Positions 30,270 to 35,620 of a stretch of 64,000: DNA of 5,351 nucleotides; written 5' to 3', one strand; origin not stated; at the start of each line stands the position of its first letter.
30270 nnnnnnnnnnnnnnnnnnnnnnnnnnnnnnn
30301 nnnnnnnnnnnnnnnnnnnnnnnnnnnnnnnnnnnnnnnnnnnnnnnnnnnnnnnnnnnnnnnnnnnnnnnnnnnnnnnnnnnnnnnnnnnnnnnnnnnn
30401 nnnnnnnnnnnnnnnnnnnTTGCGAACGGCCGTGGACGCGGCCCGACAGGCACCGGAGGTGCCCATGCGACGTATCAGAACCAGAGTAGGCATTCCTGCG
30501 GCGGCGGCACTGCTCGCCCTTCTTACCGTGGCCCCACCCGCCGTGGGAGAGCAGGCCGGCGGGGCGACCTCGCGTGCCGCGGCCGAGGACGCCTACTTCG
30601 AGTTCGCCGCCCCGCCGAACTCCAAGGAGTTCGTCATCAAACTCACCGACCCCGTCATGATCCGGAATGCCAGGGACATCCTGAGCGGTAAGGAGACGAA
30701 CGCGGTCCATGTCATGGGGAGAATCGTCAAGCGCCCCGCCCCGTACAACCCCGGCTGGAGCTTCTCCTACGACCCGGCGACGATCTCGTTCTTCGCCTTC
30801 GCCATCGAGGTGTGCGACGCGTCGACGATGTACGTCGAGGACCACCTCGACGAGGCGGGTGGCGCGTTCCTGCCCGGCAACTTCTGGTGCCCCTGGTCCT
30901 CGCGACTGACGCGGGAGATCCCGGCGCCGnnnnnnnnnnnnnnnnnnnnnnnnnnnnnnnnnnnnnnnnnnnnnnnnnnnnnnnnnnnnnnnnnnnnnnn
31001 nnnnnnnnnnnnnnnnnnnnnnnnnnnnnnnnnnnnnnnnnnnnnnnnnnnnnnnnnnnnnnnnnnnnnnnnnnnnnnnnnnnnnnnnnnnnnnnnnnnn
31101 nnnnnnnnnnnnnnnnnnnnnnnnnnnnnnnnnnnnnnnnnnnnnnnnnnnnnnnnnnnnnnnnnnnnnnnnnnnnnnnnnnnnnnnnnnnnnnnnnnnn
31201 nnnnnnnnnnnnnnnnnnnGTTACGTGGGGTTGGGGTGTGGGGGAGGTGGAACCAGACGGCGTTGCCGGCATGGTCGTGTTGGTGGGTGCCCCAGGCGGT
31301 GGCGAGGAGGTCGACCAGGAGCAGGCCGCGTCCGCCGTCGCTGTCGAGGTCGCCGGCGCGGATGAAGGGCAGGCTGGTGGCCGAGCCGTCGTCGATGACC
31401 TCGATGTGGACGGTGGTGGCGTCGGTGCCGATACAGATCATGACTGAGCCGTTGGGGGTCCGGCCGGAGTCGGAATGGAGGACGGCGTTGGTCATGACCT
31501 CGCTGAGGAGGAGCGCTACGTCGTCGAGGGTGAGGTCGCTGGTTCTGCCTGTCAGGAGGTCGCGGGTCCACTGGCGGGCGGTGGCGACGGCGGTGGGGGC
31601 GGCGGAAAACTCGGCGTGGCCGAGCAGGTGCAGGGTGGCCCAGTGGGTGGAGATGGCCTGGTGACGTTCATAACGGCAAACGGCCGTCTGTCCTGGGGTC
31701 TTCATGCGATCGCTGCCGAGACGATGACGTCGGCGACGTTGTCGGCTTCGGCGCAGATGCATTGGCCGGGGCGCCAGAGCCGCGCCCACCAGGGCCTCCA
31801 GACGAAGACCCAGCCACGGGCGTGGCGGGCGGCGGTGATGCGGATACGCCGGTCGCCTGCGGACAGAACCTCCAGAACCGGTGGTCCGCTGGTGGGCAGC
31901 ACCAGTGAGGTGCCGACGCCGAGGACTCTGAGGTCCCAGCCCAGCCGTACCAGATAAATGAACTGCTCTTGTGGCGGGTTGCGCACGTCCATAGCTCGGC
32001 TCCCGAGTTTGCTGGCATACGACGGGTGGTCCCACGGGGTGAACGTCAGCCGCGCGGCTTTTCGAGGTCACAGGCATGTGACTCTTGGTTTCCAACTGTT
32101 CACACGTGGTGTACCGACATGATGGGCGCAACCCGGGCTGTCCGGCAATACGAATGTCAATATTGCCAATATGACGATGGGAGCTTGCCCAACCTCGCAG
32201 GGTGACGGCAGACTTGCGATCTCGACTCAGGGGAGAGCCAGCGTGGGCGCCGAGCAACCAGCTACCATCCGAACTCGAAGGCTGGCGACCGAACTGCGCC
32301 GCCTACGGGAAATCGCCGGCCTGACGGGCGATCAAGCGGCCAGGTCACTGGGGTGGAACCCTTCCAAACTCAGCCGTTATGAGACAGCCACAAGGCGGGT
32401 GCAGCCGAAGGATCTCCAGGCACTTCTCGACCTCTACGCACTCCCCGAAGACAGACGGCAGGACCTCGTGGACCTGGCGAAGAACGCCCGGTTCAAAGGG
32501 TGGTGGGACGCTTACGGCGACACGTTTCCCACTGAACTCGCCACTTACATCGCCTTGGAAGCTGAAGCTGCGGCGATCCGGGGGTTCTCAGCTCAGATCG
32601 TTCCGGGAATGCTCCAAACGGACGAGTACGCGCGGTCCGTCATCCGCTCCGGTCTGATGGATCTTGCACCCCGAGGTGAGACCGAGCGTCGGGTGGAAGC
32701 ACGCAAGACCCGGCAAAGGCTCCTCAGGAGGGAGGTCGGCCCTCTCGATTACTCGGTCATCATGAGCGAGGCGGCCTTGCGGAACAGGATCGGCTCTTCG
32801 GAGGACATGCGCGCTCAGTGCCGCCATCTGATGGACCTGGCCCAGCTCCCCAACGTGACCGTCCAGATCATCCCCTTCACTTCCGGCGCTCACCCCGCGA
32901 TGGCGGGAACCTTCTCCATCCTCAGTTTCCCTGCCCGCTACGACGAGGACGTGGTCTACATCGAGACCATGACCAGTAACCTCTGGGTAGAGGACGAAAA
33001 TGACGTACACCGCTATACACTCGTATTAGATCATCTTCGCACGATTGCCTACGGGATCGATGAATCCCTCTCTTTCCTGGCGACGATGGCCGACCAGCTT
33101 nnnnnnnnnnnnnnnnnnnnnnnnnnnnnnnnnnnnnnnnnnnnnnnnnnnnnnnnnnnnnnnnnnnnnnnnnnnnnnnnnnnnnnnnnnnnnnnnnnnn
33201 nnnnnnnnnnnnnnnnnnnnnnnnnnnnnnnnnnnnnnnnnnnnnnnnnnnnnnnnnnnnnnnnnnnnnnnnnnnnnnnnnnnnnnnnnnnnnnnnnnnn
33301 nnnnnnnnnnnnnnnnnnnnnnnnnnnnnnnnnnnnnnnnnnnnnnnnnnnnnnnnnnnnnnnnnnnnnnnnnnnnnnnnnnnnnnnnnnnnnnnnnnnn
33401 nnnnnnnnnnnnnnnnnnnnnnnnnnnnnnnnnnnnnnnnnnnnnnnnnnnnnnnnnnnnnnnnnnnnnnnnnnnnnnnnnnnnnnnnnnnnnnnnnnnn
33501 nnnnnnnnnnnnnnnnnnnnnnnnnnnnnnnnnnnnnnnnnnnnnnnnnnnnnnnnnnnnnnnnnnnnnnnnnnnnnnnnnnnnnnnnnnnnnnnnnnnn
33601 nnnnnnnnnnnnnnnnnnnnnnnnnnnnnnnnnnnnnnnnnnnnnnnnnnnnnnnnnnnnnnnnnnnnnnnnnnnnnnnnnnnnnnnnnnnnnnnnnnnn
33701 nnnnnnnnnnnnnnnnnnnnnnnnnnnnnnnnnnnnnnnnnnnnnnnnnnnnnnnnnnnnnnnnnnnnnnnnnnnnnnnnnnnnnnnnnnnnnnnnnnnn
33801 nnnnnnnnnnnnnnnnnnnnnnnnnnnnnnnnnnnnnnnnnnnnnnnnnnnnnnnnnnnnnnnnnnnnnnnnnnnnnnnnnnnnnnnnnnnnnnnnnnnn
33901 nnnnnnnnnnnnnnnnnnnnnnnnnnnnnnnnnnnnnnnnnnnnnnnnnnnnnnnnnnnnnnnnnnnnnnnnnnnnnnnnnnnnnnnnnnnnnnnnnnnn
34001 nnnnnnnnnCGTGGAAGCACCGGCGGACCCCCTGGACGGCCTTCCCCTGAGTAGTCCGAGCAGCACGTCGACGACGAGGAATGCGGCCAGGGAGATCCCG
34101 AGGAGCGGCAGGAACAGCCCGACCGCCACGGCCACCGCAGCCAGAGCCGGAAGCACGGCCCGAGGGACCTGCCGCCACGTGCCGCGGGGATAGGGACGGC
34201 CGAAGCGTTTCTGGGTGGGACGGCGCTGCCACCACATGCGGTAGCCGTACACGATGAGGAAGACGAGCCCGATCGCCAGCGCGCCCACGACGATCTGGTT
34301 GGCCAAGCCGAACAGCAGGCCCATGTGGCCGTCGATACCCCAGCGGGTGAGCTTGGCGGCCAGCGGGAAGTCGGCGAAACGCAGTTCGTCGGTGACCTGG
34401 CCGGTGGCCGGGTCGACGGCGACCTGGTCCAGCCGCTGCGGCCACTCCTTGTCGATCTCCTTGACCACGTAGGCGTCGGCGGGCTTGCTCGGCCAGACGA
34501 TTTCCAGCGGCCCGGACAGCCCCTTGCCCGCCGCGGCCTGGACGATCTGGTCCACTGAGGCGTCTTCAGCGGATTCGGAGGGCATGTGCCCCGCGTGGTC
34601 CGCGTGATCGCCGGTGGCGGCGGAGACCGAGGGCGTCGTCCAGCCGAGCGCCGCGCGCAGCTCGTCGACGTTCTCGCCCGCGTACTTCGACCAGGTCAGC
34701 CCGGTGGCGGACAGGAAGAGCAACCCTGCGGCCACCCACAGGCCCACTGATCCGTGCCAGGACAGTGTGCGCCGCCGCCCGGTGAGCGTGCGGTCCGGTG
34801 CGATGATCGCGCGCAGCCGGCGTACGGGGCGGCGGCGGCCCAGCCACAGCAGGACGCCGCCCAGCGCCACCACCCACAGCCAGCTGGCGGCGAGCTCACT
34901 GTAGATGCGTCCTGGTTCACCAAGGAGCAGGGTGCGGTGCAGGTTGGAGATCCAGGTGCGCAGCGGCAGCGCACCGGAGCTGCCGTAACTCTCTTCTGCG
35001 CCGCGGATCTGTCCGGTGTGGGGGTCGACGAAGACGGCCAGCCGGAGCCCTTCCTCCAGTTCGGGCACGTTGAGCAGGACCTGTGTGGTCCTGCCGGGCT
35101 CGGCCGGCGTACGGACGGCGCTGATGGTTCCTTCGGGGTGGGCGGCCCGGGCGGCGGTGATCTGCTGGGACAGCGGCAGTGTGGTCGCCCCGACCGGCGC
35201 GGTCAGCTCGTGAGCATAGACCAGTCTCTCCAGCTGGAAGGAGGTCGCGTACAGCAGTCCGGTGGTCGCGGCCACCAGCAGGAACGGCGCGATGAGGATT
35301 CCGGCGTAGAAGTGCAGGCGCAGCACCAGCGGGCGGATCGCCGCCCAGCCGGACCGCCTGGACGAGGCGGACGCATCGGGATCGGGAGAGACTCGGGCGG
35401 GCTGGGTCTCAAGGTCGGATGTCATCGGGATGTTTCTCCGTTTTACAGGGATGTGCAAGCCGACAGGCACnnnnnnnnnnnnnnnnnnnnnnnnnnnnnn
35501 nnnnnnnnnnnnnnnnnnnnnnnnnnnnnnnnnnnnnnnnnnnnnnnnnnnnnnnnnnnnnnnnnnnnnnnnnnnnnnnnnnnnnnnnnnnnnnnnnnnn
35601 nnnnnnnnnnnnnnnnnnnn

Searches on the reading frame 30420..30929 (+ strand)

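Call 54: search_protein_families(library=pfam, proteins=[window:30420-30929:+], max_evalue=0.00001)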
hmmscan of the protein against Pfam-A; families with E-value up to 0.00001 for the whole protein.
window:30420-30929:+ (170 aa): 1 family
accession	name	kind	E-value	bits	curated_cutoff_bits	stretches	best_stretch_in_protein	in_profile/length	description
PF23621.1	BP74_N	-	5.9e-51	171.5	27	1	57-169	2-113/114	BP74 N-terminal domain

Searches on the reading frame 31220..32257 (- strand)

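Call 55: search_protein_families(library=pfam, proteins=[window:31220-32257:-], max_evalue=0.00001)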
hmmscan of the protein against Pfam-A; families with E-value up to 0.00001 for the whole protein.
window:31220-32257:- (346 aa): 1 family
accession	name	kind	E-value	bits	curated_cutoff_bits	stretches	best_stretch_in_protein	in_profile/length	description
PF13581.12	HATPase_c_2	-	3.3e-14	53.4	27.4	1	217-336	1-125/127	Histidine kinase-like ATPase domain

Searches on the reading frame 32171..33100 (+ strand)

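Call 55: search_protein_families(library=pfam, proteins=[window:32171-33100:+], max_evalue=0.00001)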
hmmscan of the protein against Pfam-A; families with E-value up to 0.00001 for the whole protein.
window:32171-33100:+ (310 aa): 3 families
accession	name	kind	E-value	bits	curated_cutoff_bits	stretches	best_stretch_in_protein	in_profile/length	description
PF19054.6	DUF5753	-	8.7e-56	188.8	23.4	1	123-304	1-177/178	Domain of unknown function (DUF5753)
PF13560.12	HTH_31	-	9.5e-17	61.5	27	1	37-99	1-64/64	Helix-turn-helix domain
PF01381.28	HTH_3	-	4.8e-06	27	23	1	42-93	1-52/55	Helix-turn-helix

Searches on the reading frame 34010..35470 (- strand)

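Call 54: search_protein_families(library=pfam, proteins=[window:34010-35470:-], max_evalue=0.00001)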
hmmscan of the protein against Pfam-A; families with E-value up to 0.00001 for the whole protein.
window:34010-35470:- (487 aa): 2 families
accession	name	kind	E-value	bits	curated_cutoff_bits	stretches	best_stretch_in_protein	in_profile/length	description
PF03929.21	PepSY_TM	-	1e-72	245.9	28.8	1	50-416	1-295/295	PepSY-associated TM region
PF03413.25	PepSY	-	1.1e-07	32.4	24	0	98-158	2-59/60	Peptidase propeptide and YPEB domain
